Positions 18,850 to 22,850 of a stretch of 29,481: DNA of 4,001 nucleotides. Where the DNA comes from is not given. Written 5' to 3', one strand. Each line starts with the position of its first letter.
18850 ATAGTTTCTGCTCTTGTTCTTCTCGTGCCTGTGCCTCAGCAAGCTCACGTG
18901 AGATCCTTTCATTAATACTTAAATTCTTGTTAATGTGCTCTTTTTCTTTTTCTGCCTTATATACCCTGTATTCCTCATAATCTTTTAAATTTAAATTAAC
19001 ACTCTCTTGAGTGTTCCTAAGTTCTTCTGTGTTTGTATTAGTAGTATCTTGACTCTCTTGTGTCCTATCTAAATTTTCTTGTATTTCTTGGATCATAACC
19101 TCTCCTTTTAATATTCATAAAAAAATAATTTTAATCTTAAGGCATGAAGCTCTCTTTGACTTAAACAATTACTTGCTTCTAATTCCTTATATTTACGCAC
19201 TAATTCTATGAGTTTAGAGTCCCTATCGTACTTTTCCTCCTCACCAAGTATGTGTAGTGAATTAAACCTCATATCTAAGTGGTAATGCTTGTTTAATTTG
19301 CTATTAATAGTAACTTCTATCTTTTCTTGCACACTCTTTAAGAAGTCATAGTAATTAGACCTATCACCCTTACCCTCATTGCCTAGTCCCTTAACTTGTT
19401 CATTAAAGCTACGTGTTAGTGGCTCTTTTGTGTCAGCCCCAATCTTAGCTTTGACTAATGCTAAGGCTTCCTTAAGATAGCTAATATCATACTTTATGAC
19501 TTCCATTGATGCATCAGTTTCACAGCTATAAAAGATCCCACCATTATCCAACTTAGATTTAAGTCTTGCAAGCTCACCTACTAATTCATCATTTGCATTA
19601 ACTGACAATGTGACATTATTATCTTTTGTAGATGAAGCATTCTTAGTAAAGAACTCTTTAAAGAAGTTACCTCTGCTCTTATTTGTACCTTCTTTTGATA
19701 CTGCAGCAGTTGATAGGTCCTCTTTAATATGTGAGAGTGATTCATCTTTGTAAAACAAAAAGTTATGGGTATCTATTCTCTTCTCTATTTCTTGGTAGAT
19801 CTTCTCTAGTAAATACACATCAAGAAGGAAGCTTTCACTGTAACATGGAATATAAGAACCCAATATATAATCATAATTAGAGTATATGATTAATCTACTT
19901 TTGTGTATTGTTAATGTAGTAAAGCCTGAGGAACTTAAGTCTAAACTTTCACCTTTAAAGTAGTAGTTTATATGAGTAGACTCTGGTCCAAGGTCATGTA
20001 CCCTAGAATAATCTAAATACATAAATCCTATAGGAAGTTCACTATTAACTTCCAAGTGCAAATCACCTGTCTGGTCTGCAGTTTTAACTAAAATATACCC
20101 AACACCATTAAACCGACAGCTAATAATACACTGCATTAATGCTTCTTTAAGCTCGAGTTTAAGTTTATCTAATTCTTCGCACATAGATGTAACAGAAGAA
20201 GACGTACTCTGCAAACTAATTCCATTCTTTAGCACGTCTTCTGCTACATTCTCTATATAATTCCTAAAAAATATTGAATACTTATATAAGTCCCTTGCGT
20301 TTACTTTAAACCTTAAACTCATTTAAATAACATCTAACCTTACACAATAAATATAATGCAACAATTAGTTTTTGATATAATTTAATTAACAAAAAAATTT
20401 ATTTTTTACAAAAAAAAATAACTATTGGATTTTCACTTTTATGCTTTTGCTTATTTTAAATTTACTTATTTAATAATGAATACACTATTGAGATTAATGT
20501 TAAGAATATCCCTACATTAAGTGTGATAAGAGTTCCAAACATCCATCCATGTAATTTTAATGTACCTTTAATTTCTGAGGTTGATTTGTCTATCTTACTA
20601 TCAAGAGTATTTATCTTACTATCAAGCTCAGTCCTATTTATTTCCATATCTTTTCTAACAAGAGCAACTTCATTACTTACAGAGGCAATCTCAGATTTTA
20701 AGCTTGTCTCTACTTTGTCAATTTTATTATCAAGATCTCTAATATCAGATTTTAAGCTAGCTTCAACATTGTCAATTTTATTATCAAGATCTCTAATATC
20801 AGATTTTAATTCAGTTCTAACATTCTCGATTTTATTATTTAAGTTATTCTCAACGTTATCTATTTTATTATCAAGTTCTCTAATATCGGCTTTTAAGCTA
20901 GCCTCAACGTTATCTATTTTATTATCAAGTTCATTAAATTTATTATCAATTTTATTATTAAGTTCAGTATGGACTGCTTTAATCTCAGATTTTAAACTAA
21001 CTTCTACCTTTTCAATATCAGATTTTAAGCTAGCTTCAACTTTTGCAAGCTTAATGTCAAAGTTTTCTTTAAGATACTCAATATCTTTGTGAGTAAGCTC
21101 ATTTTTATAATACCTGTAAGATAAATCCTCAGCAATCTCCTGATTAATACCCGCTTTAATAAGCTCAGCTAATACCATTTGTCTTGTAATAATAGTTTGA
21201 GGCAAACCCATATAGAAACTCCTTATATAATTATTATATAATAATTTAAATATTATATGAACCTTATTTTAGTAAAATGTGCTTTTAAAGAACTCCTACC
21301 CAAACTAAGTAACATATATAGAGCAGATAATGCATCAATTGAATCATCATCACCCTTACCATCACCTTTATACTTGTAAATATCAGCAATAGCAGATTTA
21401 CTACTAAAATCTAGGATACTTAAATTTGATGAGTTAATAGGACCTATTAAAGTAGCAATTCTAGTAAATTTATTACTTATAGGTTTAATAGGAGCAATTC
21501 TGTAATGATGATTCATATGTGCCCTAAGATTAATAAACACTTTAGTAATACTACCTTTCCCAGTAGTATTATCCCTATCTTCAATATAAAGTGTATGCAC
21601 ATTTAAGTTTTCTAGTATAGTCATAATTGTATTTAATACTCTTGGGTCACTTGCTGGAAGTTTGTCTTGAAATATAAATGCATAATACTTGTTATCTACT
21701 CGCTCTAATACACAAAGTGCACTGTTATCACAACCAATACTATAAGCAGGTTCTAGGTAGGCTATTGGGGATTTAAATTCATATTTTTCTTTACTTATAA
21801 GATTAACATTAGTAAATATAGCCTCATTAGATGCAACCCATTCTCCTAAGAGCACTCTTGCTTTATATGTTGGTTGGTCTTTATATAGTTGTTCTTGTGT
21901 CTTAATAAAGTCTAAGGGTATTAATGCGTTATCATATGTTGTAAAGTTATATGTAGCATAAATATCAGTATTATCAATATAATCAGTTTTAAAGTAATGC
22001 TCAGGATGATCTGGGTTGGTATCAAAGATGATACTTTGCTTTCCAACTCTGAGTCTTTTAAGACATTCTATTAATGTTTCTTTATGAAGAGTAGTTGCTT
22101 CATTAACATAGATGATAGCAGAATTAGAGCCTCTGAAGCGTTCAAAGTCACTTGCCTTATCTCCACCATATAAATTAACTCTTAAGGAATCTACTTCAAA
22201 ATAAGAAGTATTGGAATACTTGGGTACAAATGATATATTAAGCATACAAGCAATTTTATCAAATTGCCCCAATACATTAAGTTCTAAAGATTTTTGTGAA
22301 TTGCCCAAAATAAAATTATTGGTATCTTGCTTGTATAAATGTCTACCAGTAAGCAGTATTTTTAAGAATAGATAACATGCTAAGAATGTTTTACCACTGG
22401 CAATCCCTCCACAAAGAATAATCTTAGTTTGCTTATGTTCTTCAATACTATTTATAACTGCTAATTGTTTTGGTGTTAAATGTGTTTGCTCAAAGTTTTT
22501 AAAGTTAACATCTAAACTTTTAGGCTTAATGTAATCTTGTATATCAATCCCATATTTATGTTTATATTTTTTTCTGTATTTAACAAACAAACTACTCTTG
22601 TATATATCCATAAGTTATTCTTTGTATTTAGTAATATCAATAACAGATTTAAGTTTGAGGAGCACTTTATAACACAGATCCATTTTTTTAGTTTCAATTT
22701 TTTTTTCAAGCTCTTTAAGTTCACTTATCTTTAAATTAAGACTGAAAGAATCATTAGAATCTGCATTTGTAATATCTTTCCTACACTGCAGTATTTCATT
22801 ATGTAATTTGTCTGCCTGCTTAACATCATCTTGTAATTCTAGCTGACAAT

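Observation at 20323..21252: Bdr-like repeat membrane protein inserted as a moron between terminase and portal, encoded by unstable-looking tandem DNA repeats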

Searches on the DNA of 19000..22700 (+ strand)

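Call 6: search_dna_similar(query=window:19000-22700:+, collection=plasmids, mode=near, max_rows=40)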
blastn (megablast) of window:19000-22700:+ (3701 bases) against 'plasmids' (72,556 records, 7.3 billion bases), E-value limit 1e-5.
Records with a match: 296; places in all: 563; records where one place covers at least 80% of the query: 108.
Best place of each record, by identity: >=99% 10; 95-99% 13; 90-95% 25; 80-90% 136; 60-80% 112.
By first word of the organism name: Borrelia 296.
By predicted mobility (MOB-suite, as given by PLSDB): non-mobilizable 296.
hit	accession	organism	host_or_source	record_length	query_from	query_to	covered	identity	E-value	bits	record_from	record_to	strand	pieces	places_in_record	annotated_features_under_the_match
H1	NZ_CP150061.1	Borrelia miyamotoi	Ixodes scapularis,whole organism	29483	1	3701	100%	99.8%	0e+0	6796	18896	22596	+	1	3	PBSX family phage terminase large subunit | phage portal protein | bdr: Bdr family repetitive protein | DUF1357 family protein | DUF603 domain-containing protein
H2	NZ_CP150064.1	Borrelia miyamotoi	Ixodes scapularis,whole organism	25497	1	3701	100%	94.5%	0e+0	5925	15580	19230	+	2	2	PBSX family phage terminase large subunit | bdr: Bdr family repetitive protein | hypothetical protein (x2)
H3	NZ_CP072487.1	Borrelia miyamotoi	Ixodes scapularis,blood of infected ...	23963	1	3701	100%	94.4%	0e+0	5914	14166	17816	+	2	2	PBSX family phage terminase large subunit | bdr: Bdr family repetitive protein | DUF1357 family protein | hypothetical protein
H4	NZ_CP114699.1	Borrelia miyamotoi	Ixodes scapularis,Ixodes scapularis ...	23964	1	3701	100%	94.4%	0e+0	5914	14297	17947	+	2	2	PBSX family phage terminase large subunit | bdr: Bdr family repetitive protein | DUF1357 family protein | hypothetical protein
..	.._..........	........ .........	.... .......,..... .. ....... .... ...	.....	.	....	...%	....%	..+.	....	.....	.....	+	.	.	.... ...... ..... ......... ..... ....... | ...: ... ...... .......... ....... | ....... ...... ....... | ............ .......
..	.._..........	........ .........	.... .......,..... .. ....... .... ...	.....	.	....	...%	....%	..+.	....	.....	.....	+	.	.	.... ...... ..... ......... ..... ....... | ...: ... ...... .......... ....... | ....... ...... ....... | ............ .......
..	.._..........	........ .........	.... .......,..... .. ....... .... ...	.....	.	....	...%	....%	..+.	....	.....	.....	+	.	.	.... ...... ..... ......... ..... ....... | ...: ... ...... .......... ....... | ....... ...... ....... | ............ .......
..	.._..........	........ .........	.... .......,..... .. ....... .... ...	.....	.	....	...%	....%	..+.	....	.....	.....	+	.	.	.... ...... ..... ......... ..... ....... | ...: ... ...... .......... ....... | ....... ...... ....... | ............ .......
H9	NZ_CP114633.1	Borrelia miyamotoi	Ixodes scapularis,Ixodes scapularis ...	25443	1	3701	100%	94.4%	0e+0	5909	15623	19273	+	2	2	PBSX family phage terminase large subunit | bdr: Bdr family repetitive protein | DUF1357 family protein | hypothetical protein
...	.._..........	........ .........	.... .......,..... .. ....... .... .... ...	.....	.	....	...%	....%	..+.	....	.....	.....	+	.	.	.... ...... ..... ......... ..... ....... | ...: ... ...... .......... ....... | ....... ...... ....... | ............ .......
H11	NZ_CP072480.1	Borrelia miyamotoi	Ixodes scapularis,blood of infected ...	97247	1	3701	98%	95.5%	0e+0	5789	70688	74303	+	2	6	PBSX family phage terminase large subunit | phage portal protein | bdr: Bdr family repetitive protein | DUF603 domain-containing protein | DUF1357 family protein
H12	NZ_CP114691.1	Borrelia miyamotoi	Ixodes scapularis,Ixodes scapularis ...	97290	1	3701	98%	95.5%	0e+0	5789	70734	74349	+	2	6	PBSX family phage terminase large subunit | phage portal protein | bdr: Bdr family repetitive protein | DUF603 domain-containing protein | DUF1357 family protein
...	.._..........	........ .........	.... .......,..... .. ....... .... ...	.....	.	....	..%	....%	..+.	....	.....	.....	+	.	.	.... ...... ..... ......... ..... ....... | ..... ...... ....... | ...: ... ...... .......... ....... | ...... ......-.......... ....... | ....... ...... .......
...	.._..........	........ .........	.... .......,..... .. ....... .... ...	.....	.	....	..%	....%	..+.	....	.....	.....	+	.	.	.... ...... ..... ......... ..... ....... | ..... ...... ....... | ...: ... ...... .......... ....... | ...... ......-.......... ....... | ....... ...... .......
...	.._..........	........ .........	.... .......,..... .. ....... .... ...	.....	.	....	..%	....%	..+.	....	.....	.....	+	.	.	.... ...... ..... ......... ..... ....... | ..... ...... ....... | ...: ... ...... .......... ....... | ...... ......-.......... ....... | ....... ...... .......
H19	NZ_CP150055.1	Borrelia miyamotoi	Ixodes scapularis,whole organism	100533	1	3701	98%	95.2%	0e+0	5733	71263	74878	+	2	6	PBSX family phage terminase large subunit | phage portal protein | bdr: Bdr family repetitive protein | DUF603 domain-containing protein | DUF1357 family protein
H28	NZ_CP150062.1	Borrelia miyamotoi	Ixodes scapularis,whole organism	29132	1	3701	98%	95.0%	0e+0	5770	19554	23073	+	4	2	PBSX family phage terminase large subunit | phage portal protein | bdr: Bdr family repetitive protein | DUF1357 family protein | DUF603 domain-containing protein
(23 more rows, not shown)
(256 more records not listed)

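Call 22: search_dna_similar(query=window:19900-21800:+, collection=plasmids, mode=distant, max_rows=60, rows=spread)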
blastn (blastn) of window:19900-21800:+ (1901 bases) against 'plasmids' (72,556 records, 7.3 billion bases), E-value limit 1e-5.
In 2 record(s) the limit of 40 matching pieces per record was reached: places in those records are undercounted.
Records with a match: 671; places in all: 2143; records where one place covers at least 80% of the query: 137.
Best place of each record, by identity: >=99% 1; 90-95% 18; 80-90% 110; 60-80% 542.
By first word of the organism name: Borrelia 457; Borreliella 210; Candidatus 4.
By predicted mobility (MOB-suite, as given by PLSDB): non-mobilizable 671.
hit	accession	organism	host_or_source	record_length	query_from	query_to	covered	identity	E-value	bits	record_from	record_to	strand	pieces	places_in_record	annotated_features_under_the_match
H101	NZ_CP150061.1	Borrelia miyamotoi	Ixodes scapularis,whole organism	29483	1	1901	100%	100.0%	0e+0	3429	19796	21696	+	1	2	bdr: Bdr family repetitive protein | PBSX family phage terminase large subunit | phage portal protein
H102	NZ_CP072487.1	Borrelia miyamotoi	Ixodes scapularis,blood of infected ...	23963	1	1901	100%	91.4%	0e+0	2728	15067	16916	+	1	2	bdr: Bdr family repetitive protein | PBSX family phage terminase large subunit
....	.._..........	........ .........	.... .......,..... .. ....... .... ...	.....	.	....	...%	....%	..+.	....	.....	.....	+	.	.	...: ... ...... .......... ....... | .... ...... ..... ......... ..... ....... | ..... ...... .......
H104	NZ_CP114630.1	Borrelia miyamotoi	Ixodes scapularis,Ixodes scapularis ...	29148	1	1887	99%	85.8%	0e+0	2276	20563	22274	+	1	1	bdr: Bdr family repetitive protein | PBSX family phage terminase large subunit | phage portal protein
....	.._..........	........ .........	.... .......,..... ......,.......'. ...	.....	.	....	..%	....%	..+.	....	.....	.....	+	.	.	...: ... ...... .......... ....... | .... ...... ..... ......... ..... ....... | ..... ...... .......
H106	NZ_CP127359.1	Borrelia miyamotoi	Ixodes ricinus,eggs,eggs of a tick ...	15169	1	1887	99%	81.5%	0e+0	1855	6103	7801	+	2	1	bdr: Bdr family repetitive protein | PBSX family phage terminase large subunit | phage portal protein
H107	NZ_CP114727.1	Borrelia miyamotoi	Ixodes ricinus,Ixodes ricinus larvae ...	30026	1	1887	99%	80.7%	0e+0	1896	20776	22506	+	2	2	bdr: Bdr family repetitive protein | PBSX family phage terminase large subunit | phage portal protein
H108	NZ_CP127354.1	Borrelia miyamotoi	Ixodes ricinus,eggs,eggs of a tick ...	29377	1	1887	99%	80.0%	0e+0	1859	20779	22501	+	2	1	bdr: Bdr family repetitive protein | PBSX family phage terminase large subunit | phage portal protein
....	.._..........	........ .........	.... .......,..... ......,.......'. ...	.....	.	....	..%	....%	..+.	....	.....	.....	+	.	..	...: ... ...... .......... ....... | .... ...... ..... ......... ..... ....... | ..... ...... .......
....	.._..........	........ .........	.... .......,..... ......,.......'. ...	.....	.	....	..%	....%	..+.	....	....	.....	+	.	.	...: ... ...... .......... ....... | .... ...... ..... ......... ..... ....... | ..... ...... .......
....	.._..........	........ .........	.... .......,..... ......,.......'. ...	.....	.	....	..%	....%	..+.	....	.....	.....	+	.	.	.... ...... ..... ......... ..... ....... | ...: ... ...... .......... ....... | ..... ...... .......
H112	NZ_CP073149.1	Borrelia nietonii YOR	Homo sapiens,blood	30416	95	1883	94%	71.8%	0e+0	1005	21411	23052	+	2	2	bdr: Bdr family repetitive protein | PBSX family phage terminase large subunit | phage portal protein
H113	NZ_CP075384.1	Borrelia puertoricensis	Alectorobius puertoricensis,whole ...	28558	111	1883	83%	69.6%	3e-162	657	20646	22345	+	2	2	bdr: Bdr family repetitive protein | PBSX family phage terminase large subunit | phage portal protein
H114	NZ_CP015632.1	Borrelia turicatae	Homo sapiens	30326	547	1883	70%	72.0%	0e+0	745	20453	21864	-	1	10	bdr: Bdr family repetitive protein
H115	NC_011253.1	Borrelia recurrentis A1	-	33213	547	1884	70%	67.5%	4e-116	426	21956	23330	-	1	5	bdr: Bdr family repetitive protein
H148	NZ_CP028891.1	Borrelia turcica IST7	tortoise,Hyalomma aegyptium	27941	108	394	15%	67.7%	5e-14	89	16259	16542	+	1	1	phage portal protein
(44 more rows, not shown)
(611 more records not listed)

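Call 23: get_annotated_region(hit=H148, flank=5000)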
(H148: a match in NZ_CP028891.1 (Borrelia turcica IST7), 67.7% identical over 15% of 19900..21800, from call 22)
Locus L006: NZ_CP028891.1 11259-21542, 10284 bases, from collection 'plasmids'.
description: Borrelia turcica IST7 plasmid lp27, complete sequence
organism: Borrelia turcica IST7 (NCBI taxid 1104446)
taxonomy: Bacteria; Spirochaetota; Spirochaetia; Spirochaetales; Borreliaceae; Borrelia; Borrelia turcica; Borrelia turcica IST7
host: -; source: tortoise,Hyalomma aegyptium; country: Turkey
typing (MOB-suite, as given by PLSDB): non-mobilizable
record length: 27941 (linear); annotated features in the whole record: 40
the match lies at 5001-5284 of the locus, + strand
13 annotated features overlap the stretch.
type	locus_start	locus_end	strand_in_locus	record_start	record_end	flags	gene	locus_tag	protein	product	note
CDS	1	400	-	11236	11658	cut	-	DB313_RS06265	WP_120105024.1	DUF3890 domain-containing protein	-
CDS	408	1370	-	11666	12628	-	-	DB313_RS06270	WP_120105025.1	hypothetical protein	-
CDS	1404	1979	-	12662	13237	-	-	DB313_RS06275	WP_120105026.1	DUF228 domain-containing protein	-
CDS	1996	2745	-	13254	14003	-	-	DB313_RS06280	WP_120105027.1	DUF228 domain-containing protein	-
CDS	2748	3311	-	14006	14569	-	-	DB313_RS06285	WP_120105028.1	DUF228 domain-containing protein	-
CDS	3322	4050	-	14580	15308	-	-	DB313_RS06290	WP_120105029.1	DUF1357 family protein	-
CDS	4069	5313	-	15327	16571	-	-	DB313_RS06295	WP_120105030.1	phage portal protein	-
CDS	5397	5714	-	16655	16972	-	-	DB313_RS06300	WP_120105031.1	hypothetical protein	-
CDS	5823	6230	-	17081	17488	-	bdr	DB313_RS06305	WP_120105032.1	Bdr family repetitive protein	-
CDS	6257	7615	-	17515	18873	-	-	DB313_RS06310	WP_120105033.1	PBSX family phage terminase large subunit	-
CDS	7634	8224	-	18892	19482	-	-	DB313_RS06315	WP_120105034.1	DUF603 domain-containing protein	-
CDS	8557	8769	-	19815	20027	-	-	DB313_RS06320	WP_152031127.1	hypothetical protein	-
CDS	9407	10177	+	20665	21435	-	-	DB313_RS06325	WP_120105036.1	tyrosine-type recombinase/integrase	GO:0015074 - DNA integration [Evidence IEA]; GO:0006310 - DNA recombination [Evidence IEA]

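Call 24: get_annotated_region(hit=H112, flank=3000)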
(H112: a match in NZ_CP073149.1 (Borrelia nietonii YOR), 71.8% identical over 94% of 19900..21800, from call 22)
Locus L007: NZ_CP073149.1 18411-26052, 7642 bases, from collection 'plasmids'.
description: Borrelia nietonii YOR plasmid cp30-1, complete sequence
organism: Borrelia nietonii YOR (NCBI taxid 1293576)
taxonomy: Bacteria; Spirochaetota; Spirochaetia; Spirochaetales; Borreliaceae; Borrelia; Borrelia nietonii; Borrelia nietonii YOR
host: -; source: Homo sapiens,blood; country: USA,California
typing (MOB-suite, as given by PLSDB): non-mobilizable
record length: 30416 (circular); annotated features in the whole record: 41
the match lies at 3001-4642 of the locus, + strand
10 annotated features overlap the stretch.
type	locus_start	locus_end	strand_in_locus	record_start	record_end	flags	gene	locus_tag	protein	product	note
CDS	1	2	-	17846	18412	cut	-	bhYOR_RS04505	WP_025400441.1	DUF228 domain-containing protein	-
CDS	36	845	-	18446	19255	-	-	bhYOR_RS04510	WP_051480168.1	DUF228 domain-containing protein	-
CDS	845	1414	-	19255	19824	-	-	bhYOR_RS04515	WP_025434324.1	DUF228 domain-containing protein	-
CDS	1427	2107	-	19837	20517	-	-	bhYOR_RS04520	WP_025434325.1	DUF1357 family protein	-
CDS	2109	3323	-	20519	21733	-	-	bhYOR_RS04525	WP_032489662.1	phage portal protein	-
CDS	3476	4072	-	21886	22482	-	bdr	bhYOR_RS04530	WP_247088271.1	Bdr family repetitive protein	-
CDS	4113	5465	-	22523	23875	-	-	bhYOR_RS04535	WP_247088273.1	PBSX family phage terminase large subunit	-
CDS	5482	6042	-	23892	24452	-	-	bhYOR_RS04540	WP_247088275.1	DUF603 domain-containing protein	-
CDS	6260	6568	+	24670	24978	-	-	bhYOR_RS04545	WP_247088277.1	Mlp family lipoprotein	-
CDS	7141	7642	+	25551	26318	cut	-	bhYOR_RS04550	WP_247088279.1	tyrosine-type recombinase/integrase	GO:0015074 - DNA integration [Evidence IEA]; GO:0006310 - DNA recombination [Evidence IEA]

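Call 25: get_annotated_region(hit=H113, flank=3000)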
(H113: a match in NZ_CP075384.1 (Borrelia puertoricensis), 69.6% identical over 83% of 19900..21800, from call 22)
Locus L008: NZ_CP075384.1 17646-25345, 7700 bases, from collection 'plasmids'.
description: Borrelia puertoricensis strain SUM plasmid cp29-2, complete sequence
organism: Borrelia puertoricensis (NCBI taxid 2756107)
taxonomy: Bacteria; Spirochaetota; Spirochaetia; Spirochaetales; Borreliaceae; Borrelia; Borrelia puertoricensis
host: -; source: Alectorobius puertoricensis,whole organism,tick; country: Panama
typing (MOB-suite, as given by PLSDB): non-mobilizable
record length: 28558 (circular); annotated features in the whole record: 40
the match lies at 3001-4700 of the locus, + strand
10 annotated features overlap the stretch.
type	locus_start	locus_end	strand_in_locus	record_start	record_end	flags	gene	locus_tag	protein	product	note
CDS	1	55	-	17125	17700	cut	-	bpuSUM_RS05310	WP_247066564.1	DUF228 domain-containing protein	-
CDS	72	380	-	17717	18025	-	-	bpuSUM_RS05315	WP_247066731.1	DUF228 domain-containing protein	-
CDS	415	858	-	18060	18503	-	-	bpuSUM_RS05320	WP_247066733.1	DUF228 domain-containing protein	-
CDS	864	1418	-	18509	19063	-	-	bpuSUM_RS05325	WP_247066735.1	DUF228 domain-containing protein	-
CDS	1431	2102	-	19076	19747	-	-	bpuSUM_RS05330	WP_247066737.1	DUF1357 family protein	-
CDS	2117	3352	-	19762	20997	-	-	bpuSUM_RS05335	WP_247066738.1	phage portal protein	-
CDS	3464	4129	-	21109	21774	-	bdr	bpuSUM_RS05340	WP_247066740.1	Bdr family repetitive protein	-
CDS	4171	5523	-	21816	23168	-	-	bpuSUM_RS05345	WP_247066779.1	PBSX family phage terminase large subunit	-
CDS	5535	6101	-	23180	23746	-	-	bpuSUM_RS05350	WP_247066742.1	DUF603 domain-containing protein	-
CDS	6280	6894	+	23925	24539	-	-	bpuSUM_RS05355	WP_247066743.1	Mlp family lipoprotein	-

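Call 37: get_annotated_region(hit=H2, flank=1500)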
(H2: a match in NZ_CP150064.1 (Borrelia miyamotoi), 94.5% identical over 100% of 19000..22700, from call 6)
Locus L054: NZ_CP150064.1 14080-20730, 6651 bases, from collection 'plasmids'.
description: Borrelia miyamotoi strain MN18-0001 plasmid cp26, complete sequence
organism: Borrelia miyamotoi (NCBI taxid 47466)
taxonomy: Bacteria; Spirochaetota; Spirochaetia; Spirochaetales; Borreliaceae; Borrelia; Borrelia miyamotoi
host: -; source: Ixodes scapularis,whole organism; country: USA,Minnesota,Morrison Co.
typing (MOB-suite, as given by PLSDB): non-mobilizable
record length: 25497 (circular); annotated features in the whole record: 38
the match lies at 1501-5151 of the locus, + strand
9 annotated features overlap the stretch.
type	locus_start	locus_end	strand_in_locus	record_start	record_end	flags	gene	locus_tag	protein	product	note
CDS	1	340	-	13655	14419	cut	-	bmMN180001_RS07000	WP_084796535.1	DUF228 domain-containing protein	-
CDS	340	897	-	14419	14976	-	-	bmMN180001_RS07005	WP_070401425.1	DUF228 domain-containing protein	-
CDS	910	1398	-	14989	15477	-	-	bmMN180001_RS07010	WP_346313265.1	DUF1357 family protein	-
CDS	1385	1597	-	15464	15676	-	-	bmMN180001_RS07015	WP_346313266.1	hypothetical protein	-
CDS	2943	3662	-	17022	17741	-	bdr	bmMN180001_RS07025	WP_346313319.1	Bdr family repetitive protein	-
CDS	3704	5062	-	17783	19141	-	-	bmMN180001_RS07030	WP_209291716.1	PBSX family phage terminase large subunit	-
CDS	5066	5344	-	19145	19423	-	-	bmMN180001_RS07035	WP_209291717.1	hypothetical protein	-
CDS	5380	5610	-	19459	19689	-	-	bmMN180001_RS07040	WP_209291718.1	DUF603 domain-containing protein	-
CDS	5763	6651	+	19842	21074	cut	-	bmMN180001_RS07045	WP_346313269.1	hypothetical protein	-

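Call 38: get_annotated_region(hit=H19, flank=1500)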
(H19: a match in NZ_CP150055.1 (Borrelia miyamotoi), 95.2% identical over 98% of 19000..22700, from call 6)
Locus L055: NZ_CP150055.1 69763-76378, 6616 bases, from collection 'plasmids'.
description: Borrelia miyamotoi strain MN18-0001 plasmid lp101, complete sequence
organism: Borrelia miyamotoi (NCBI taxid 47466)
taxonomy: Bacteria; Spirochaetota; Spirochaetia; Spirochaetales; Borreliaceae; Borrelia; Borrelia miyamotoi
host: -; source: Ixodes scapularis,whole organism; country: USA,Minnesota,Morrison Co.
typing (MOB-suite, as given by PLSDB): non-mobilizable
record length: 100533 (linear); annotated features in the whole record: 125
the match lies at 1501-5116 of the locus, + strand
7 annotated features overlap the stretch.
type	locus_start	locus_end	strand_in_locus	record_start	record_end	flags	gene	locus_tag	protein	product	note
CDS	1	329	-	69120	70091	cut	-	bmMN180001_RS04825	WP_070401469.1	hypothetical protein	-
CDS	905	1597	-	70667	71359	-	-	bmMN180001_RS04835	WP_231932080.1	DUF1357 family protein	-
CDS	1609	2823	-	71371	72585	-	-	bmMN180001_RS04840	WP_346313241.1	phage portal protein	-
CDS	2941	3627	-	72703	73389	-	bdr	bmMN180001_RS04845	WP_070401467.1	Bdr family repetitive protein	-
CDS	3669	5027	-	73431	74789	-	-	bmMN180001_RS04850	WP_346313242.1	PBSX family phage terminase large subunit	-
CDS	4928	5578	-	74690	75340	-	-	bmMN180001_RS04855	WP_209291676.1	DUF603 domain-containing protein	-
CDS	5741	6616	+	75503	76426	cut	-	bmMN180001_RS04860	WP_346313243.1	hypothetical protein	-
